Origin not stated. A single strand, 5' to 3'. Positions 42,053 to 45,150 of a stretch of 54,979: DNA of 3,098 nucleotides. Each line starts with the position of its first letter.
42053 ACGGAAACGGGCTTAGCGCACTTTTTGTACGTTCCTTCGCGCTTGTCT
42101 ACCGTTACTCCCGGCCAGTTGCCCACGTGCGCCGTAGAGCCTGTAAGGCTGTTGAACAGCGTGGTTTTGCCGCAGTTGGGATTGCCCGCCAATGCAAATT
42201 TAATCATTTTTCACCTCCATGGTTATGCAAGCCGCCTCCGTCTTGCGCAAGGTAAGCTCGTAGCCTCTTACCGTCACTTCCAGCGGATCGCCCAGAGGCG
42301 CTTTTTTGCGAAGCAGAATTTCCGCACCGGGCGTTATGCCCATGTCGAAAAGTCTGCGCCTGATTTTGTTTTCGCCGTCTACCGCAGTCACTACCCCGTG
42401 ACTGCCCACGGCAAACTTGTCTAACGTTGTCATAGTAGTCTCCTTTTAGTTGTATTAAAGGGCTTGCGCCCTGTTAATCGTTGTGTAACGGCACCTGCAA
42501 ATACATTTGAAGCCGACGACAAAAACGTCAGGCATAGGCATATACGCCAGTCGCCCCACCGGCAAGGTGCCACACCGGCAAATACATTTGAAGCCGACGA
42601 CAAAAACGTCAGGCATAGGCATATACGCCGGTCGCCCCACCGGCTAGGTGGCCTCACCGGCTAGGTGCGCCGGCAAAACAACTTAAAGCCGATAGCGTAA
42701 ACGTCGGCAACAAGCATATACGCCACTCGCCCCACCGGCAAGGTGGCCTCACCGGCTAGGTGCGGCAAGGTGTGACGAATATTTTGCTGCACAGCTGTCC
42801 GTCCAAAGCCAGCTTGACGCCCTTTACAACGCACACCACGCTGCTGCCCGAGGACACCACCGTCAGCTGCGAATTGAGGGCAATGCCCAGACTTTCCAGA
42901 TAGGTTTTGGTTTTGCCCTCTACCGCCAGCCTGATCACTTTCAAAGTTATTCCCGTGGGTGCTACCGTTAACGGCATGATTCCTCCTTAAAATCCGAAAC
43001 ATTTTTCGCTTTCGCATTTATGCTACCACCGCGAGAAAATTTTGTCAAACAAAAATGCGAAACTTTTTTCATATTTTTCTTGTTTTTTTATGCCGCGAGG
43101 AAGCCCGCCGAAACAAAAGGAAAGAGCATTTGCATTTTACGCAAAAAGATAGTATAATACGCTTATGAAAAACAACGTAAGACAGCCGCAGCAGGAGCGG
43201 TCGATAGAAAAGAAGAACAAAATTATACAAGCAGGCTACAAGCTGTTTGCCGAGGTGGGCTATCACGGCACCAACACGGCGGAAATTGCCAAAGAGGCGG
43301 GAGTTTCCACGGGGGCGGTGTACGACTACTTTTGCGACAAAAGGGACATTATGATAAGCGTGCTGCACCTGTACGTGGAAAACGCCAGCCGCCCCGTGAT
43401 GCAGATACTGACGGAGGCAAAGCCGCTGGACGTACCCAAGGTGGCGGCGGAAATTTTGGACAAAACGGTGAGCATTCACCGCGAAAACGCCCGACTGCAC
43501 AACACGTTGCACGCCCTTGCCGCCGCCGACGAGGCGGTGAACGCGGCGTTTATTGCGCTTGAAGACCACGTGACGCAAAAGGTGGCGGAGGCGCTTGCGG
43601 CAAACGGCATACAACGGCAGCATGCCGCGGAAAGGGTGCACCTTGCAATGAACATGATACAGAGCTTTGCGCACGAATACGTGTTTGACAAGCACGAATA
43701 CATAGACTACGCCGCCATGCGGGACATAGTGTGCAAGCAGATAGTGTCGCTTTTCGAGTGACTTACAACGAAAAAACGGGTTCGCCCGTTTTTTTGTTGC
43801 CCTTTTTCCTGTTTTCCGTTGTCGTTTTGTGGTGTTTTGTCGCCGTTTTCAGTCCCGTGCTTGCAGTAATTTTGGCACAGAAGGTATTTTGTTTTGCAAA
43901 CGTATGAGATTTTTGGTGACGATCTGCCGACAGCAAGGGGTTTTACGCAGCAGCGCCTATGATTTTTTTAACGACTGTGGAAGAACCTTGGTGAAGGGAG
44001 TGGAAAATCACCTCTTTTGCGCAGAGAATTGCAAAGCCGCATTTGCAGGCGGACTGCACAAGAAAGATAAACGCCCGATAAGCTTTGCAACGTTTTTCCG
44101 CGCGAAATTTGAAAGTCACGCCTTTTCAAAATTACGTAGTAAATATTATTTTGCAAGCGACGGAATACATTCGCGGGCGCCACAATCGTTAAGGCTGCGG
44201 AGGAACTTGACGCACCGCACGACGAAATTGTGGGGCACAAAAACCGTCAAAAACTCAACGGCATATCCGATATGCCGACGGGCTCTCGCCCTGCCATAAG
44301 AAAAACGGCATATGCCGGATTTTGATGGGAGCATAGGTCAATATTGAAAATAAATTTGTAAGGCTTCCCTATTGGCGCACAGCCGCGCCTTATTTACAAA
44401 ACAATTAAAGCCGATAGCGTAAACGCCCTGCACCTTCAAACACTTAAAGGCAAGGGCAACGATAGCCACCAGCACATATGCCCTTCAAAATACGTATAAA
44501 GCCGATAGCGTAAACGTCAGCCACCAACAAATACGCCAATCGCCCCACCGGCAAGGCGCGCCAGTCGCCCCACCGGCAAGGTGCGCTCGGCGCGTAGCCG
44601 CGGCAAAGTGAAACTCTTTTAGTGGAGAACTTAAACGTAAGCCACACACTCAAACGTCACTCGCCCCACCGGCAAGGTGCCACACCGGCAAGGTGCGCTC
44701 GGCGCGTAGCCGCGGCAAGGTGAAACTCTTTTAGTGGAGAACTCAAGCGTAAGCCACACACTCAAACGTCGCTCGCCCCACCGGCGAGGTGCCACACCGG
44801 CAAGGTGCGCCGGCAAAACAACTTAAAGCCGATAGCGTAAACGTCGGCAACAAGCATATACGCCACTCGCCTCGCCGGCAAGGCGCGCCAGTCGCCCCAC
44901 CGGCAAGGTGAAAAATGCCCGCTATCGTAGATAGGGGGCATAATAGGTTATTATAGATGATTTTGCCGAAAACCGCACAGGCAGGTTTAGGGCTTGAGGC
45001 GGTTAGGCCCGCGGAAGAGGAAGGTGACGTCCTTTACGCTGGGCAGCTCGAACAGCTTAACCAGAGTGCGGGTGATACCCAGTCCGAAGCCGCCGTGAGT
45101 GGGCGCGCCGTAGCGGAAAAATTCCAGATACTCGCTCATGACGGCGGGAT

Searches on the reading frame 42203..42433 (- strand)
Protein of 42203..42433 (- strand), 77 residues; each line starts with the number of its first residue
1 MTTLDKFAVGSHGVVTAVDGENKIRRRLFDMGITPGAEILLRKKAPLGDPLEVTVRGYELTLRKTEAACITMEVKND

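Call 16: find_encoding_contigs(protein=window:42203-42433:-, flank=10000, max_places=10)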
Protein seq(77 aa) (77 aa): 23 contigs read that carry it; 10 places shown.
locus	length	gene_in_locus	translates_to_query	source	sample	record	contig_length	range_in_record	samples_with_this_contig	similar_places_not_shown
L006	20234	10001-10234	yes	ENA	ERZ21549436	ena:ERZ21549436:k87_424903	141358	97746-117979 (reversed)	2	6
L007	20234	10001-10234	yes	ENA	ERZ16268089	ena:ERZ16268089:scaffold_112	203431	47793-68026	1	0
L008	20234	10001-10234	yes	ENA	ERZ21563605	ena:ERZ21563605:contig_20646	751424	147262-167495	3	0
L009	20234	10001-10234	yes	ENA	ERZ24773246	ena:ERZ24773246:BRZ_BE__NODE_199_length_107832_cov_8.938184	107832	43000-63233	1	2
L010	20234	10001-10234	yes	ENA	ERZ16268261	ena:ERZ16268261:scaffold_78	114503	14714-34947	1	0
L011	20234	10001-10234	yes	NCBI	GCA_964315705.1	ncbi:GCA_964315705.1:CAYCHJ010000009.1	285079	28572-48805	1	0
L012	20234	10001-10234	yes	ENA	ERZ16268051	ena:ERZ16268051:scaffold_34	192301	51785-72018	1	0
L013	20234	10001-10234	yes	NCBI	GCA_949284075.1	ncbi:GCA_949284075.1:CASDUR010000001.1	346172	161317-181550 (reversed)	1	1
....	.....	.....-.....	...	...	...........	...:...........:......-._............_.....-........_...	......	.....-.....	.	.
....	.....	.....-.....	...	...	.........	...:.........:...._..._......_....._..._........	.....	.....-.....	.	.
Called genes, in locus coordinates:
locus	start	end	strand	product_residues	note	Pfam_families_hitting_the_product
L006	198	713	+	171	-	-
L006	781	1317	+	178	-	-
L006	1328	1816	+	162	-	-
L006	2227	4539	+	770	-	PF09479:Flg_new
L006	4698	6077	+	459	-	PF01336:tRNA_anti-codon, PF00152:tRNA-synt_2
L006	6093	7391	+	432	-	PF01336:tRNA_anti-codon, PF00152:tRNA-synt_2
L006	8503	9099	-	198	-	PF00440:TetR_N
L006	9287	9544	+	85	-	PF04023:FeoA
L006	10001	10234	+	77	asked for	PF04023:FeoA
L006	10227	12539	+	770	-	PF01926:MMR_HSR1, PF02421:FeoB_N, PF00009:GTP_EFTU (weak), PF17910:FeoB_Cyto (faint), PF07670:Gate, PF07664:FeoB_C, PF07670:Gate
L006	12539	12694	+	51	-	-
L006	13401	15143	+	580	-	PF13292:DXP_synthase_N, PF00676:E1_dh (weak), PF02779:Transket_pyr, PF02780:Transketolase_C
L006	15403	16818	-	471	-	PF00860:Xan_ur_permease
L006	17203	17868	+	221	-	PF03703:bPH_2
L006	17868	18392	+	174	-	PF04229:GrpB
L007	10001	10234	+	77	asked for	PF04023:FeoA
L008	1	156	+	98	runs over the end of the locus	-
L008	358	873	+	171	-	-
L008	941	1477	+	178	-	-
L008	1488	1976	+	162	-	-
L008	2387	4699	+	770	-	PF09479:Flg_new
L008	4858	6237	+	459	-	PF01336:tRNA_anti-codon, PF00152:tRNA-synt_2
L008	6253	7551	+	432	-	PF01336:tRNA_anti-codon, PF00152:tRNA-synt_2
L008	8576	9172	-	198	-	PF00440:TetR_N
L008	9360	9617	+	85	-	PF04023:FeoA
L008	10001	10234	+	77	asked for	PF04023:FeoA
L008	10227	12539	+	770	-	PF01926:MMR_HSR1, PF02421:FeoB_N, PF00009:GTP_EFTU (weak), PF17910:FeoB_Cyto (faint), PF07670:Gate, PF07664:FeoB_C, PF07670:Gate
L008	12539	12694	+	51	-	-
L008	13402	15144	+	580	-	PF13292:DXP_synthase_N, PF00676:E1_dh (weak), PF02775:TPP_enzyme_C (faint), PF02779:Transket_pyr, PF02780:Transketolase_C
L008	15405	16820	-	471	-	PF00860:Xan_ur_permease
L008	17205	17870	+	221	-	PF03703:bPH_2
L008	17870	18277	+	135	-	PF04229:GrpB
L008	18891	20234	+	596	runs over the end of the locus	PF13347:MFS_2, PF07690:MFS_1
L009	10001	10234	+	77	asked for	PF04023:FeoA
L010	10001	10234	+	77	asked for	PF04023:FeoA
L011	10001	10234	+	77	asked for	PF04023:FeoA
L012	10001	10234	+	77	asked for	PF04023:FeoA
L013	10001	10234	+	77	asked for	PF04023:FeoA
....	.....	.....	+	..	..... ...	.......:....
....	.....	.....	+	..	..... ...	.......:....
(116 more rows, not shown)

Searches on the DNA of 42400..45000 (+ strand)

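Call 30: search_rna_families(source=window, start=42400, end=45000, threshold=evalue, max_evalue=10)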
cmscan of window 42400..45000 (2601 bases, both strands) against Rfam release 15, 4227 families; matches with E-value up to 10: 5.
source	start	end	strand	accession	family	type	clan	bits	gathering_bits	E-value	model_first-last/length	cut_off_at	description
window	42582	42661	-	RF02927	Actino-ugpB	Gene; sRNA;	-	22.2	42.5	0.45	1-61/61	no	Actino-ugpB RNA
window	43773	43806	-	RF02084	STnc130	Gene; sRNA;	-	21.2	55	4.5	93-126/135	no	Enterobacteria sRNA STnc130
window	43074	43112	-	RF00522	PreQ1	Cis-reg; riboswitch;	-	15.4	39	9.2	1-45/45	no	PreQ1 (pre queuosine) riboswitch aptamer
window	43691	43816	+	RF02225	sX6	Gene; sRNA;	-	13.9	40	1.1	1-342/342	no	Proteobacterial sRNA sX6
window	43765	43879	-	RF00166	PrrB_RsmZ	Gene; sRNA;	CL00106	13.2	44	5.7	1-133/133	no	PrrB/RsmZ RNA family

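Call 33: search_dna_similar(query=window:44396-44910:+, collection=plasmids, mode=distant, max_evalue=0.01)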
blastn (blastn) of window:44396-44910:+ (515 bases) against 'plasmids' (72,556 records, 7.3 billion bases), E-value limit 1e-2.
No match.

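Call 34: search_dna_similar(query=window:44396-44910:+, collection=phages, mode=distant, max_evalue=0.01)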
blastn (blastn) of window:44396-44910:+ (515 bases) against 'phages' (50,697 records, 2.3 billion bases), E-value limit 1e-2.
No match.
